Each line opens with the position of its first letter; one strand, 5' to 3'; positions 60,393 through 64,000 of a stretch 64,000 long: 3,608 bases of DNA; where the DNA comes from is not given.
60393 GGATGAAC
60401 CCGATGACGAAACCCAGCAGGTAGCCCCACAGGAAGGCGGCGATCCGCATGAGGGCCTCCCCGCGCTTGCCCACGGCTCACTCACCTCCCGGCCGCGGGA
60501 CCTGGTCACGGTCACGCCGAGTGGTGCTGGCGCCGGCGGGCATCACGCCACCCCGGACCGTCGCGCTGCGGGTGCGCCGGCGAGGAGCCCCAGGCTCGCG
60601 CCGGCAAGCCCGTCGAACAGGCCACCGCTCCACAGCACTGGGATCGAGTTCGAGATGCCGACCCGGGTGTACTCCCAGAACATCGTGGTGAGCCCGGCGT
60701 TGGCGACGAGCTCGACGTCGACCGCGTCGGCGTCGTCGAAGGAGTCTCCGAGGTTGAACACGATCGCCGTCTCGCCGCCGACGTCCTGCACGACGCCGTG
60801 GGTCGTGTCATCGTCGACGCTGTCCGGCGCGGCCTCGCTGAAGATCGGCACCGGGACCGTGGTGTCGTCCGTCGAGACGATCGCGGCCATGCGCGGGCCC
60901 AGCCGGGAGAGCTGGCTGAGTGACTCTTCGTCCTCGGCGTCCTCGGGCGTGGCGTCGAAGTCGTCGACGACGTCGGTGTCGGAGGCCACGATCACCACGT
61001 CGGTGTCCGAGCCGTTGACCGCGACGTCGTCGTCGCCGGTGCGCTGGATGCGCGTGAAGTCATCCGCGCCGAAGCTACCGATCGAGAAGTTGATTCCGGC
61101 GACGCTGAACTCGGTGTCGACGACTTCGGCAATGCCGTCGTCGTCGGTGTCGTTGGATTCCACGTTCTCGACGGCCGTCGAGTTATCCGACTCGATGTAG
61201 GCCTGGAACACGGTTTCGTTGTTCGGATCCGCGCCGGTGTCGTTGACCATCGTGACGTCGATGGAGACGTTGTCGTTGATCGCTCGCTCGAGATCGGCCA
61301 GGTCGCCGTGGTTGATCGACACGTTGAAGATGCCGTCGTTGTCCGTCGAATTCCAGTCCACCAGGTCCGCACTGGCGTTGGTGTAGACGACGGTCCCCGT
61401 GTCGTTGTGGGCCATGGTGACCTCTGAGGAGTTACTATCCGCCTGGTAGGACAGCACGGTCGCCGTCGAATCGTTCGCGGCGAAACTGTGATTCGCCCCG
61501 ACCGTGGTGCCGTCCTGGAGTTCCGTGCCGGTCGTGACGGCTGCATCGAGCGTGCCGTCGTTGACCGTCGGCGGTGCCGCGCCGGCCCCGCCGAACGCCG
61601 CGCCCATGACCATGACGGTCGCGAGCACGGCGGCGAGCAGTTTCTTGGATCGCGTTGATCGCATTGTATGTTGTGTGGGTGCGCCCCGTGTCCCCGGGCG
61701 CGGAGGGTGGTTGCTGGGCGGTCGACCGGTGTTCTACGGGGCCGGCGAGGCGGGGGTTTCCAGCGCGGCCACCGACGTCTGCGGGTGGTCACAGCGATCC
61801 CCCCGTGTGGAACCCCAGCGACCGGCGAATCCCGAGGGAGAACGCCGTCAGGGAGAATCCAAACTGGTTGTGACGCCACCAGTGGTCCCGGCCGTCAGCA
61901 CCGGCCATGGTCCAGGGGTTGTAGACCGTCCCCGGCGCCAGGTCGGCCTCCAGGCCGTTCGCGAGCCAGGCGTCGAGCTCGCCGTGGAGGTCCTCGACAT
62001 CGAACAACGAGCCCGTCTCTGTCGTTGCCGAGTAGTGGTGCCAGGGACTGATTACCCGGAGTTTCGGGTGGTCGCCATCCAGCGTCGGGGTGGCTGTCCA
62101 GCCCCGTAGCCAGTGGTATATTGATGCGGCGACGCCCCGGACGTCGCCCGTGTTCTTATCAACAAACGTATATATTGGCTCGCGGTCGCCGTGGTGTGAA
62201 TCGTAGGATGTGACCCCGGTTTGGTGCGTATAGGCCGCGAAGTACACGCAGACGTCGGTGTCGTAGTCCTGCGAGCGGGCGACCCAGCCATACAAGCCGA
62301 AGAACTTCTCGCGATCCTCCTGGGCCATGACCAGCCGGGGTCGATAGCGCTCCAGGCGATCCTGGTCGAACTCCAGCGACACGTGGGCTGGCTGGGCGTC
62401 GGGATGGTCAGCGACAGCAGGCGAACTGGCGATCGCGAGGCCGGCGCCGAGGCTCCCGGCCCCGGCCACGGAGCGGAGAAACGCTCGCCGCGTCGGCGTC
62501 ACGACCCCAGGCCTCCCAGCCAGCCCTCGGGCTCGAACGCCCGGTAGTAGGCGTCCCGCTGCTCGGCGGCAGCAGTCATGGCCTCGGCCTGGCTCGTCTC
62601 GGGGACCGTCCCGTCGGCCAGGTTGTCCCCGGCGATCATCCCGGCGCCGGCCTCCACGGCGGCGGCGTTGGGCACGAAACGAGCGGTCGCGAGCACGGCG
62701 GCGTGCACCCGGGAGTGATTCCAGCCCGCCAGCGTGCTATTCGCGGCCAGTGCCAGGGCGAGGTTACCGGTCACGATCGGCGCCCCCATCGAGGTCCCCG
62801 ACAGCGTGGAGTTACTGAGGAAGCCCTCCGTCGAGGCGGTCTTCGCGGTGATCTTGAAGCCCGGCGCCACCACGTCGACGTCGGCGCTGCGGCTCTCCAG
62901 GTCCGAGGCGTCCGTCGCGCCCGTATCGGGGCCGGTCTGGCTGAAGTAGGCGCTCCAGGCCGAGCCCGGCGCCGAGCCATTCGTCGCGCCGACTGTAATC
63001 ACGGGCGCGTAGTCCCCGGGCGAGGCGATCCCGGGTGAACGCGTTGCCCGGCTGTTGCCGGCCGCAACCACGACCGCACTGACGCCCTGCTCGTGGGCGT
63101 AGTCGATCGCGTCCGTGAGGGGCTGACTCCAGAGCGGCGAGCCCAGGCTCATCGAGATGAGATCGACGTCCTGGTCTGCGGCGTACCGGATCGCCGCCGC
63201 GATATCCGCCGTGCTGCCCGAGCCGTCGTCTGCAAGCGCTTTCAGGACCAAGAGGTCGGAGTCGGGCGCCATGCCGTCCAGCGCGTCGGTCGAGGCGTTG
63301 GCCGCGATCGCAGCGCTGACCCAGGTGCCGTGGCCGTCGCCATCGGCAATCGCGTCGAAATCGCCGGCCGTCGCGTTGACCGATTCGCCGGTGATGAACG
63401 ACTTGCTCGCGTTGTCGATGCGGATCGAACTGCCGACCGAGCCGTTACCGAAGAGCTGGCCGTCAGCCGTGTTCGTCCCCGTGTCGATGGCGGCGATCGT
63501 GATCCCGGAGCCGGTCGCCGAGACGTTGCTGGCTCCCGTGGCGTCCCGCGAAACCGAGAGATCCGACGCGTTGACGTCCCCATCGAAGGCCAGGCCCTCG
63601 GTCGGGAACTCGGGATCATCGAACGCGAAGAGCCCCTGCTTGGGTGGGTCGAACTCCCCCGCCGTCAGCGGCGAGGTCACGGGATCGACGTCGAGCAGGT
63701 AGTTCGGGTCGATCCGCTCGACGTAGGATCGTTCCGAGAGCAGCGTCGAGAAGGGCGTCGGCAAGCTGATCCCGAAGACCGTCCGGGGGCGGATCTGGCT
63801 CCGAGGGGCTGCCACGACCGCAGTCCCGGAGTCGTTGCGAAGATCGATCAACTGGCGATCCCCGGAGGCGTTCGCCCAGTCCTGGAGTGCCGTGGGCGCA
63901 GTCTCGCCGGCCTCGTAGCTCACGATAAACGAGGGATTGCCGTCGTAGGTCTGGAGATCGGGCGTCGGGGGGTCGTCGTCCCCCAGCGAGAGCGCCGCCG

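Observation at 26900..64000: Integrated element of more than 37 kb carrying three distinct FtsK/HerA-superfamily ATPases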

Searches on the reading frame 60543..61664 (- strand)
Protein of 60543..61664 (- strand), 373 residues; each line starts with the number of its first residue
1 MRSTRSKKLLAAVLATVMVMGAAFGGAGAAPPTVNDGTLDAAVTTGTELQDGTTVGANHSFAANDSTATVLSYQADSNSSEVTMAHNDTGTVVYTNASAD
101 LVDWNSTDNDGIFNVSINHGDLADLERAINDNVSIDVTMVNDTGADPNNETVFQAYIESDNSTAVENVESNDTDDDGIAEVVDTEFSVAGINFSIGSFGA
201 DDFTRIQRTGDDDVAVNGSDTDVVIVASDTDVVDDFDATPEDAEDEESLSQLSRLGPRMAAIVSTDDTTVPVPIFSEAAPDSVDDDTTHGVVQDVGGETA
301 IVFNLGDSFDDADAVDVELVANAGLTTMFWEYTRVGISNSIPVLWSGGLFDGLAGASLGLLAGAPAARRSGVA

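Call 15: find_encoding_contigs(protein=window:60543-61664:-, flank=10000, max_places=6)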
Protein window:60543-61664:- (373 aa): no gene with exactly this product is on record in the collection.

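Call 40: search_protein_families(library=pfam, proteins=[window:60543-61664:-], max_evalue=0.001)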
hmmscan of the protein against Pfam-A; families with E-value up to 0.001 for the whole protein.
window:60543-61664:- (373 aa): 0 families

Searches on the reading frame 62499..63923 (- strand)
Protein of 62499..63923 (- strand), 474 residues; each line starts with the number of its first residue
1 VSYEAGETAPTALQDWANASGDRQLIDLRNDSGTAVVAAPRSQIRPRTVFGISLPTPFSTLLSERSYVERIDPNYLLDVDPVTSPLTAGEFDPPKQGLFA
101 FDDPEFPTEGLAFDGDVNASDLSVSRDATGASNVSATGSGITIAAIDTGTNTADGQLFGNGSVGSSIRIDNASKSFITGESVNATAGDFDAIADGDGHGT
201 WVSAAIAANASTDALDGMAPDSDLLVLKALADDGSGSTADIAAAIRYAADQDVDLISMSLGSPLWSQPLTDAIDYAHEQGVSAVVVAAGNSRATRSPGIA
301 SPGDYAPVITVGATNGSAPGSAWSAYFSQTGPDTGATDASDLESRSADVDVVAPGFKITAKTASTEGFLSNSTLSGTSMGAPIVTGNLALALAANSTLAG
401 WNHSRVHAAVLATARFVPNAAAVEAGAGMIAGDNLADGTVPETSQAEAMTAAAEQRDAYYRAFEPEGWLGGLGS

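Call 14: find_encoding_contigs(protein=window:62499-63923:-, flank=10000, max_places=6)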
Protein window:62499-63923:- (474 aa): no gene with exactly this product is on record in the collection.

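Call 40: search_protein_families(library=pfam, proteins=[window:62499-63923:-], max_evalue=0.001)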
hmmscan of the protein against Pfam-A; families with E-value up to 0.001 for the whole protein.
window:62499-63923:- (474 aa): 1 family
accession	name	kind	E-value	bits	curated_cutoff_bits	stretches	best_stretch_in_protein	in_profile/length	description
PF00082.27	Peptidase_S8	-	2.1e-36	126.1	21.8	1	138-418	1-274/288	Subtilase family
